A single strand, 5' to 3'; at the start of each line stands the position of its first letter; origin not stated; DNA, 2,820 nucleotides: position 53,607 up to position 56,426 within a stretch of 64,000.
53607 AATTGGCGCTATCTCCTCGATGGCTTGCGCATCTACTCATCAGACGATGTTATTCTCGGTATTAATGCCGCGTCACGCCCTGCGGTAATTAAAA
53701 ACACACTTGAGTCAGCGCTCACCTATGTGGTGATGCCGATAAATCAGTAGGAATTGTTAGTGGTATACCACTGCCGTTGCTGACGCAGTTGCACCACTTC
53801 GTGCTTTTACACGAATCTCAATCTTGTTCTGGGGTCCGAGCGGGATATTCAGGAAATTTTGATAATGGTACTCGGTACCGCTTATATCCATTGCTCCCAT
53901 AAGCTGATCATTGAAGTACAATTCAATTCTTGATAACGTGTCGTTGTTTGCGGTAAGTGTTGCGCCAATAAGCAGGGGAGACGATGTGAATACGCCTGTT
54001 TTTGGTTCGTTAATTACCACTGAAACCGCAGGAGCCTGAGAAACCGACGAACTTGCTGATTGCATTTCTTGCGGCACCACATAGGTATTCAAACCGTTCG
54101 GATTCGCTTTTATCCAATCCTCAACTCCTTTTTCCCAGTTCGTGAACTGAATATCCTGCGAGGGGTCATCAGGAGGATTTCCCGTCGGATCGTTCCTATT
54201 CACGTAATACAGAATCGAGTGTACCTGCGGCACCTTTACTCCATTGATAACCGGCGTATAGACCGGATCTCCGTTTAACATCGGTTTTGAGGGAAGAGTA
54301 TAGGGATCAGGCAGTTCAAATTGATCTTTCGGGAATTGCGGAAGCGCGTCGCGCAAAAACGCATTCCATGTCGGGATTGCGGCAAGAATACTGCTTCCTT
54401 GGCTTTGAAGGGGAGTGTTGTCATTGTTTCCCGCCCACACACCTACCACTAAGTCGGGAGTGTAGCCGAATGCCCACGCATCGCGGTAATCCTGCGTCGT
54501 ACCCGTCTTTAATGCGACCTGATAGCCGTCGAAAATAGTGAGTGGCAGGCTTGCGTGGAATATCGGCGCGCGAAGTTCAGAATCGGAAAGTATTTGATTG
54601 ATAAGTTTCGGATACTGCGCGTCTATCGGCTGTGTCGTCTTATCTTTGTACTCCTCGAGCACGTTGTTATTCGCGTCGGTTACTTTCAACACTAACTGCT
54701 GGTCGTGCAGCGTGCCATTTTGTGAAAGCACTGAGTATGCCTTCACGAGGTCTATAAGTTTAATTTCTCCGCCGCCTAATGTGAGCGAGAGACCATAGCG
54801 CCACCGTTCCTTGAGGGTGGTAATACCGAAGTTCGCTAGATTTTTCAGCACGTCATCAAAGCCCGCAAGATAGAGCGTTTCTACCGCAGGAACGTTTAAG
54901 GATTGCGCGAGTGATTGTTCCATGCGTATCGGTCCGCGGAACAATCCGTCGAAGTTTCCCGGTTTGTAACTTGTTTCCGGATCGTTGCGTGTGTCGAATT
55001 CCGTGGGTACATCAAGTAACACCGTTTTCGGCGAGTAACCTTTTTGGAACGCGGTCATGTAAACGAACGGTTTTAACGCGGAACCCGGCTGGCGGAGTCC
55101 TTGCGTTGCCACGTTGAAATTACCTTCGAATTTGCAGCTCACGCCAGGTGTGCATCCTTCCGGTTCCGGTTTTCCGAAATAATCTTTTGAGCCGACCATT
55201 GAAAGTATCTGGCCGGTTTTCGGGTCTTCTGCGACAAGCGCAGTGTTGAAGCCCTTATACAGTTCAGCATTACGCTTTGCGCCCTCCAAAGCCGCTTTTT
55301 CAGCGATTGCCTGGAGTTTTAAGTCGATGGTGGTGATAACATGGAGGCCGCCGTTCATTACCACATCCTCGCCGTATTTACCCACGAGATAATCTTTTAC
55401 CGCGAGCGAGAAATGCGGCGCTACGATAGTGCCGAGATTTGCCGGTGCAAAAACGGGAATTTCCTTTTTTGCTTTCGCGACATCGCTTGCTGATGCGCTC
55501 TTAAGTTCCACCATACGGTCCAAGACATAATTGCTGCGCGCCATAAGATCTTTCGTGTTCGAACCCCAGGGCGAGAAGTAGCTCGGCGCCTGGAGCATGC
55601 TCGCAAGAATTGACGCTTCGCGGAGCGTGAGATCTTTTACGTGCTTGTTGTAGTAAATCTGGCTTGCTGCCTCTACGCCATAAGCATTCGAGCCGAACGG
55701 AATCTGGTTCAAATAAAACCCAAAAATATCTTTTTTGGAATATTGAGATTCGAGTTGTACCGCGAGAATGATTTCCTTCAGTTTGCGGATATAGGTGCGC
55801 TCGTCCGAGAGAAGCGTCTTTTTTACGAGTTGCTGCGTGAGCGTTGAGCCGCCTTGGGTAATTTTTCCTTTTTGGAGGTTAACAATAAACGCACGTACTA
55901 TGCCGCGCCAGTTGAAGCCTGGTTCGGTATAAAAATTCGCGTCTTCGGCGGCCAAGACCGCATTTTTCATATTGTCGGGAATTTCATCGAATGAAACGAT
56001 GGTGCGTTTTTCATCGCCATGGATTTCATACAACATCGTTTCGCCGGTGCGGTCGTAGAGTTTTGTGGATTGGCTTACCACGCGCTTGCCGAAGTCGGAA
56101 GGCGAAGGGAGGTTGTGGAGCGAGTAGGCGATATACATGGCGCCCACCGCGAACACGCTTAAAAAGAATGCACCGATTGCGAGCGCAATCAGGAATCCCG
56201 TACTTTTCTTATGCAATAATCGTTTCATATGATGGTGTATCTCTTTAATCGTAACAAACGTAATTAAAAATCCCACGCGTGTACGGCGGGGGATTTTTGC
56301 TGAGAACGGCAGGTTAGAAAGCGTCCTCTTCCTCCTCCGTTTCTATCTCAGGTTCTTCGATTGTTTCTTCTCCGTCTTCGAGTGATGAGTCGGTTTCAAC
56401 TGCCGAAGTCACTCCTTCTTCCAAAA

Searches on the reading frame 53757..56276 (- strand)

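Call 71: search_protein_families(library=pfam, proteins=[window:53757-56276:-], max_evalue=0.001)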
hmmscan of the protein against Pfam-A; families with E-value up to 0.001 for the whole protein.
window:53757-56276:- (839 aa): 2 families
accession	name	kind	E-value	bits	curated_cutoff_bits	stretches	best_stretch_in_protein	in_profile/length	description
PF00912.28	Transgly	-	8.3e-64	214.7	27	1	81-255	4-177/178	Transglycosylase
PF00905.27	Transpeptidase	-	8.1e-21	74.9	22.1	1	346-632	2-291/299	Penicillin binding protein transpeptidase domain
